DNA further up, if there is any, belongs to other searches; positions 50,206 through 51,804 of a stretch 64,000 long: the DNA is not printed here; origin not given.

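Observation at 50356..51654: HtrA/DegP-type protease whose PDZ region is replaced by a small-heat-shock-protein alpha-crystallin domain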

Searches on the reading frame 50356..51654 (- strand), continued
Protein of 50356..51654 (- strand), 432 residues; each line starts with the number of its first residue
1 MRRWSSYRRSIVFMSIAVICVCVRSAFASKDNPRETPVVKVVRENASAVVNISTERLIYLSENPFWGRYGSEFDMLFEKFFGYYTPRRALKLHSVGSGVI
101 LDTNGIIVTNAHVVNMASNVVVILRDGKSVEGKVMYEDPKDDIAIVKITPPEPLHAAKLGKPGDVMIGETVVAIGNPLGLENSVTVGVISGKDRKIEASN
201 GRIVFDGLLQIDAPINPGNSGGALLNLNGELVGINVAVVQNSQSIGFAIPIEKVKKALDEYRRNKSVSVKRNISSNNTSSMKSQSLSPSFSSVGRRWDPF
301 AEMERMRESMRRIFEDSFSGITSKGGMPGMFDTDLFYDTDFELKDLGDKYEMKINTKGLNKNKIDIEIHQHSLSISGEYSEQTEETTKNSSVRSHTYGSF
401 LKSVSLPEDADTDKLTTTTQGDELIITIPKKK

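Call 22: find_related_loci(query=A1, collection=genome_contigs, flank=4000)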
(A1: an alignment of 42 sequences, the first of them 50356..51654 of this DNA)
Query A1 (432 aa) in genome_contigs; peptide patterns used: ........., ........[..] (x = any residue, [..] = any of these).
600 stretches matched a pattern (row limit reached: there are more); 599 encode a relative of the query (tblastn E <= 1e-3); the best 80 are kept; 80 distinct loci.
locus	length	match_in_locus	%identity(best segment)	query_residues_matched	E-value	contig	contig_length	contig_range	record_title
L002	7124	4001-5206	49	20-430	5e-121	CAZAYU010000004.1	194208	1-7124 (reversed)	MAG TPA_asm: uncultured Planctomycetia bacterium isolate binchicken_co49_31 genome assembly, contig: NODE_7_length_19420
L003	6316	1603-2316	49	24-266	1e-62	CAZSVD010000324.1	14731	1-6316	MAG TPA_asm: uncultured bacterium isolate SRP135725_co2_92 genome assembly, contig: k141_4633670, whole genome shotgun s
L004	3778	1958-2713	44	34-289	2e-59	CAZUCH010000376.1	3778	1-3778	MAG TPA_asm: uncultured Planctomycetales bacterium isolate binchicken_co86_161 genome assembly, contig: NODE_16780_lengt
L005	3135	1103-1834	42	2-256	2e-54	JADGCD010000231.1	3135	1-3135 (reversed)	MAG: Nitrospinota bacterium isolate nWMHbin6 nWMH_bin6_NODE_234_length_3135_cov_2.379870, whole genome shotgun sequence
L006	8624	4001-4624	44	34-258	6e-54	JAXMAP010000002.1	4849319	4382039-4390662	MAG: Phycisphaerae bacterium isolate STL-PLA13 C1.27.fa-2, whole genome shotgun sequence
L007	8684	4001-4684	45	34-265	5e-54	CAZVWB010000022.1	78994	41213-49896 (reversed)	MAG TPA_asm: uncultured Planctomycetales bacterium isolate SRP287051_co2_4 genome assembly, contig: NODE_702_length_7899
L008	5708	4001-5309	38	12-432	3e-51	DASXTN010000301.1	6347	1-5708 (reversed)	MAG TPA_asm: Thermoanaerobaculia bacterium isolate SMAG_U4693 k141_2117882, whole genome shotgun sequence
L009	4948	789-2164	37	12-432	3e-51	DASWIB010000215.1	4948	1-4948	MAG TPA_asm: Thermoanaerobaculia bacterium isolate SMAG_U2857 k141_585654, whole genome shotgun sequence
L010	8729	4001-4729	40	15-263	7e-50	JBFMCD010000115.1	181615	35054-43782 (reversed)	MAG: Acidobacteriota bacterium isolate MAG184 MAG184_115, whole genome shotgun sequence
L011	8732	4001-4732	41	17-262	5e-50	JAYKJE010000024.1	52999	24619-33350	MAG: bacterium isolate 807899 NODE_15013029, whole genome shotgun sequence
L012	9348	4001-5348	39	15-432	2e-48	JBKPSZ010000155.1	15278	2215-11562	MAG: Acidobacteriota bacterium isolate GS_EKS_MAG_00009 GS_EKS_000002819222, whole genome shotgun sequence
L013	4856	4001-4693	39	8-258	5e-48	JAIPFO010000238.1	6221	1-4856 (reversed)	MAG: Phycisphaerae bacterium isolate Tobar13.5m-G41 Tobar13-5m-C12995, whole genome shotgun sequence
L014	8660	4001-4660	43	48-267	1e-46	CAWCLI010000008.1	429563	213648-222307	MAG: Nitrospirota bacterium isolate MFD03726.bin.1.47 genome assembly, contig: contig_31123, whole genome shotgun sequen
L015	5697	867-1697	38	5-291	3e-46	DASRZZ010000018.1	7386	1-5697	MAG TPA_asm: Syntrophales bacterium isolate SMAG_U15336 k141_441508, whole genome shotgun sequence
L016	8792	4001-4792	39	14-267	3e-46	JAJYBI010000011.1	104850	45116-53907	MAG: Deltaproteobacteria bacterium isolate BP8.bin75 NODE_244_length_104850_cov_2.119439, whole genome shotgun sequence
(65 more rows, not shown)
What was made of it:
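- Tried and rejected: Genome_contigs scan with the family alignment (call 22).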

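Call 43: find_encoding_contigs(protein=P0087, flank=3000, max_places=3)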
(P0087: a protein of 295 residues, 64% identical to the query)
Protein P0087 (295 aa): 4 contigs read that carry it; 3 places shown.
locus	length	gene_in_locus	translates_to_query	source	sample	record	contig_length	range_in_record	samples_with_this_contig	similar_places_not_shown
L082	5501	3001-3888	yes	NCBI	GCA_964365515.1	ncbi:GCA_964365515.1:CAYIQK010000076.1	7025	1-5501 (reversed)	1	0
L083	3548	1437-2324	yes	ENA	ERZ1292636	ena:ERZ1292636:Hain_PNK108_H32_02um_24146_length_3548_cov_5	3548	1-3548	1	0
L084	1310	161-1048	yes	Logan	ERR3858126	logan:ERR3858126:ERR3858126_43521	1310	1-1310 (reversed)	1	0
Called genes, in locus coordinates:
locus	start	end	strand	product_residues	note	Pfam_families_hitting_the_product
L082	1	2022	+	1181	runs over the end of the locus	?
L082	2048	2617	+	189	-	PF00574:CLP_protease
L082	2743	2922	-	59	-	-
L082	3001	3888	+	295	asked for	PF00089:Trypsin, PF13365:Trypsin_2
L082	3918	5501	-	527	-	?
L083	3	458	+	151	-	?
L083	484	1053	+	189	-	PF00574:CLP_protease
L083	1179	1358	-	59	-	-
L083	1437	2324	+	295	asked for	PF00089:Trypsin, PF13365:Trypsin_2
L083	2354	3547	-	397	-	?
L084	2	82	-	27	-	?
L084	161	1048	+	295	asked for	PF00089:Trypsin, PF13365:Trypsin_2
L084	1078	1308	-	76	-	?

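Call 44: find_encoding_contigs(protein=P0010, flank=5000, max_places=1)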
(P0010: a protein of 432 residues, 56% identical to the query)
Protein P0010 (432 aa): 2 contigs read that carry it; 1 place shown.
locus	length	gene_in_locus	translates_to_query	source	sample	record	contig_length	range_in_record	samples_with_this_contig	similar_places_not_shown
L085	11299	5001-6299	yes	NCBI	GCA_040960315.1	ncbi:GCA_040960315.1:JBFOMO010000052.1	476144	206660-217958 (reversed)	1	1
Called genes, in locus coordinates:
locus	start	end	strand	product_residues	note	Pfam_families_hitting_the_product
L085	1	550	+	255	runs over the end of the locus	PF00834:Ribul_P_3_epim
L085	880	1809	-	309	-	PF00072:Response_reg, PF00990:GGDEF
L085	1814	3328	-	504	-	PF01590:GAF (faint), PF13185:GAF_2 (weak), PF13492:GAF_3, PF00512:HisKA, PF02518:HATPase_c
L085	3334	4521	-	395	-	PF08495:FIST, PF10442:FIST_C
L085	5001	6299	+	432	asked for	PF00089:Trypsin, PF13365:Trypsin_2, PF00011:HSP20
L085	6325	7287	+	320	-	PF05170:AsmA (weak), PF05359:DUF748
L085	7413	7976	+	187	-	PF11399:DUF3192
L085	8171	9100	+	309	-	PF02390:Methyltransf_4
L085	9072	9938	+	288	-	PF00768:Peptidase_S11, PF13354:Beta-lactamase2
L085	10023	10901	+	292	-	PF13462:Thioredoxin_4, PF01323:DSBA, PF13743:Thioredoxin_5 (weak)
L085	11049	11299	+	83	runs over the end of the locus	PF01016:Ribosomal_L27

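Call 45: find_encoding_contigs(protein=P0076, flank=5000, max_places=1)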
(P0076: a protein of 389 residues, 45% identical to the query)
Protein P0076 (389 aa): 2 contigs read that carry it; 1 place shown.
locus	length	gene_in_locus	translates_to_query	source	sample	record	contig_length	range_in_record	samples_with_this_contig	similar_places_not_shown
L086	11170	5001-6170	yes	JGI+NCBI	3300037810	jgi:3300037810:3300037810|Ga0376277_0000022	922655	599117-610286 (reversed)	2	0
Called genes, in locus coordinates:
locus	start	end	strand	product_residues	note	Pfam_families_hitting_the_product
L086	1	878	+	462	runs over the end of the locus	PF01590:GAF, PF13185:GAF_2, PF00512:HisKA, PF02518:HATPase_c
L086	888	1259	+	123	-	PF00072:Response_reg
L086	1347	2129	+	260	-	PF02557:VanY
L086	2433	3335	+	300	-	PF08495:FIST (faint)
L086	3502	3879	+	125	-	PF04126:Cyclophil_like, PF18050:Cyclophil_like2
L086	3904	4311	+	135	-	-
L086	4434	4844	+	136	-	-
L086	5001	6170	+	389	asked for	PF00089:Trypsin, PF13365:Trypsin_2, PF00011:HSP20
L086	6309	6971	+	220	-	PF00881:Nitroreductase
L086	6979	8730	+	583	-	PF02449:Glyco_hydro_42 (faint)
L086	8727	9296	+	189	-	PF01613:Flavin_Reduct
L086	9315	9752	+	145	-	-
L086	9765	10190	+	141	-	PF22091:DUF6941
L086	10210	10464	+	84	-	PF01713:Smr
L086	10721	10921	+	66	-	PF00313:CSD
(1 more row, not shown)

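Call 46: find_encoding_contigs(protein=P0026, flank=5000, max_places=1)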
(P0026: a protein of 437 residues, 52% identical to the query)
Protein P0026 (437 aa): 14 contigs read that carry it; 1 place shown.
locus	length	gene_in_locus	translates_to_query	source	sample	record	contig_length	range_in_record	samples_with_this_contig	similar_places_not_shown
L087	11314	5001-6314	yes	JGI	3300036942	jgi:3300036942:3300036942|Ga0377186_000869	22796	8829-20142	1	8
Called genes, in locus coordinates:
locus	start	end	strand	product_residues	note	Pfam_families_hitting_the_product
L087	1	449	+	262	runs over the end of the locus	PF01882:DUF58 (weak), PF00092:VWA, PF13519:VWA_2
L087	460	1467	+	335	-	PF00092:VWA, PF13519:VWA_2, PF13768:VWA_3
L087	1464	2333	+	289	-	-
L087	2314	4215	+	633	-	PF13584:BatD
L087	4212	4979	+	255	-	PF12895:ANAPC3 (faint), PF13414:TPR_11 (weak), PF00515:TPR_1, PF07719:TPR_2 (weak)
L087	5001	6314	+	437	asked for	PF00089:Trypsin, PF13365:Trypsin_2, PF00011:HSP20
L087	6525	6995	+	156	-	PF00011:HSP20, PF27746:Small_heat_shock_put, PF17886:ArsA_HSP20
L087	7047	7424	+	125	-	PF00011:HSP20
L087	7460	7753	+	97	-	-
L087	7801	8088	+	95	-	PF00166:Cpn10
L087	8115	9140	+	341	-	PF03797:Autotransporter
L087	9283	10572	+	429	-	PF00919:UPF0004, PF04055:Radical_SAM, PF01938:TRAM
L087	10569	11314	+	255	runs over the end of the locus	PF13174:TPR_6 (faint), PF12895:ANAPC3 (faint), PF13432:TPR_16 (faint), PF05036:SPOR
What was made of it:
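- Stress-gene neighbourhood in relatives: the fusion lies next to two Hsp20 genes and GroES in L087 (call 46).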

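Call 47: find_encoding_contigs(protein=P0051, flank=5000, max_places=1)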
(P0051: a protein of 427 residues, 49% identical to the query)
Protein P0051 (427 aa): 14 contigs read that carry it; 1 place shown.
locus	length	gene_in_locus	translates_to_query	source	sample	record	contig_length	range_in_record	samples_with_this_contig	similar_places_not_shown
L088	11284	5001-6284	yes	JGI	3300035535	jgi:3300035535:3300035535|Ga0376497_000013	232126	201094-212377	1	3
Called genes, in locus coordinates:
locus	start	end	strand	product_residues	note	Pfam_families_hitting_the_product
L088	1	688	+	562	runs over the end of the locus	PF00072:Response_reg, PF01073:3Beta_HSD (faint), PF01370:Epimerase, PF07993:NAD_binding_4, PF16363:GDP_Man_Dehyd (weak)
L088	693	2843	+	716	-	PF16927:HisKA_7TM, PF01590:GAF, PF13185:GAF_2 (weak), PF13492:GAF_3, PF00512:HisKA, PF02518:HATPase_c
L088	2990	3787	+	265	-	-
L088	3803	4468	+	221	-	-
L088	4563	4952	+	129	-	-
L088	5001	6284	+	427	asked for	PF00089:Trypsin, PF10459:Peptidase_S46 (faint), PF13365:Trypsin_2, PF00011:HSP20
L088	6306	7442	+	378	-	PF00072:Response_reg, PF00512:HisKA, PF02518:HATPase_c, PF13589:HATPase_c_3 (faint), PF14501:HATPase_c_5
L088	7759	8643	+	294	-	PF07589:PEP_exosort_dom (weak)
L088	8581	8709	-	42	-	-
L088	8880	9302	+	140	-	PF00072:Response_reg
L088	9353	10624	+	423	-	PF02403:Seryl_tRNA_N, PF00587:tRNA-synt_2b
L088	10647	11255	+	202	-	-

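Call 61: fold_search(model_id=the predicted structure, library=pdb)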
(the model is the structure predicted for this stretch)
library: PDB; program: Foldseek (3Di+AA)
matches with E <= 10: 1508; with E <= 0.001: 851
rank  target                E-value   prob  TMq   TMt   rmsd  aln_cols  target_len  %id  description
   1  1l1j_A                1.1e-20  1.00  0.43  0.80   7.2       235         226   41  Crystal structure of the protease domain of an ATP-independent heat shock protease HtrA (released 2003-04-01)
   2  3lgv_G                2.4e-19  1.00  0.41  0.85   3.6       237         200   34  H198P mutant of the DegS-deltaPDZ protease (released 2010-08-25)
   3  3lgi_B                2.8e-19  1.00  0.42  0.77   4.3       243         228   34  Structure of the protease domain of DegS (DegS-deltaPDZ) at 1.65 A (released 2010-08-25)
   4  3lgi_A                4.1e-19  1.00  0.43  0.80   4.0       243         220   34  Structure of the protease domain of DegS (DegS-deltaPDZ) at 1.65 A (released 2010-08-25)
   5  3lh3_G                5.5e-19  1.00  0.42  0.85   3.5       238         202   33  DFP modified DegS delta PDZ (released 2010-08-25)
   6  2qf3_B                8.5e-19  1.00  0.42  0.86   3.6       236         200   34  Structure of the delta PDZ truncation of the DegS protease (released 2007-12-11)
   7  2qf0_C                9.0e-19  1.00  0.42  0.84   3.3       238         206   34  Structure of the delta PDZ truncation of the DegS protease (released 2007-12-11)
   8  3lgi_C                1.9e-18  1.00  0.43  0.83   3.3       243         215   34  Structure of the protease domain of DegS (DegS-deltaPDZ) at 1.65 A (released 2010-08-25)
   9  2qf0_G                2.0e-18  1.00  0.40  0.85   3.5       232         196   34  Structure of the delta PDZ truncation of the DegS protease (released 2007-12-11)
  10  3lgv_C                2.0e-18  1.00  0.42  0.84   3.8       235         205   35  H198P mutant of the DegS-deltaPDZ protease (released 2010-08-25)
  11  3lgv_B                2.1e-18  1.00  0.42  0.84   4.1       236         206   34  H198P mutant of the DegS-deltaPDZ protease (released 2010-08-25)
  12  2rce_C                2.2e-18  1.00  0.42  0.81   4.5       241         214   34  DFP modified DegS delta PDZ (released 2007-12-11)
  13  3qo6_C                2.3e-18  1.00  0.42  0.55   4.2       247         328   32  Crystal structure analysis of the plant protease Deg1 (released 2011-05-04)
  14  3lgv_F                2.4e-18  1.00  0.42  0.84   4.4       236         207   35  H198P mutant of the DegS-deltaPDZ protease (released 2010-08-25)
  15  2rce_B                2.4e-18  1.00  0.40  0.78   4.5       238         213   33  DFP modified DegS delta PDZ (released 2007-12-11)
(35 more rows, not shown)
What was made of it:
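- On HtrA/DegP family (S1C): Foldseek to HtrA/DegS has prob 1.00 (call 61).
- Closest known: HtrA/DegP/DegQ/DegS family. Different: Alignments reach at most 247 columns and TMq at most 0.43 (call 61).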

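Call 64: find_encoding_contigs(protein=P0098, flank=5000, max_places=2)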
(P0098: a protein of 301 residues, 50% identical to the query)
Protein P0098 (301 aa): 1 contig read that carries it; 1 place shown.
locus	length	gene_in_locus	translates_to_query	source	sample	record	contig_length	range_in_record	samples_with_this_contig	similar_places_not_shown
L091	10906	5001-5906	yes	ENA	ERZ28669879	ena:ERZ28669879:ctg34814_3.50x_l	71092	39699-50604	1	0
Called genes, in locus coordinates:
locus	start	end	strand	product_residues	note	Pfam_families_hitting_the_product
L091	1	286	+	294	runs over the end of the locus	PF00990:GGDEF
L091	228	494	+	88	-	-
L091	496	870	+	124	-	PF20393:Pro_CA_2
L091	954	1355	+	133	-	PF02082:Rrf2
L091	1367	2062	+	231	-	PF00037:Fer4 (faint), PF12837:Fer4_6 (weak), PF12838:Fer4_7 (faint), PF13237:Fer4_10 (weak), PF14697:Fer4_21 (weak), PF13187:Fer4_9 (weak), PF27217:AF_0155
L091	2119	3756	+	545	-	PF03063:Prismane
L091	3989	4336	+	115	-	-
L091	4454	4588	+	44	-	-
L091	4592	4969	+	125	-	PF04126:Cyclophil_like, PF18050:Cyclophil_like2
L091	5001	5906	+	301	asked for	PF00089:Trypsin, PF13365:Trypsin_2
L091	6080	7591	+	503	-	PF02511:Thy1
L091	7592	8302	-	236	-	PF02811:PHP (weak)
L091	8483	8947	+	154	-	-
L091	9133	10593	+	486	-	PF20225:DUF6584 (faint), PF23914:TPR_CcmH_CycH, PF12895:ANAPC3 (faint), PF00515:TPR_1 (weak), PF07719:TPR_2 (weak), PF13414:TPR_11 (weak), PF13432:TPR_16 (weak), PF14559:TPR_19 (weak), +10 more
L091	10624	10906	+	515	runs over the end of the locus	-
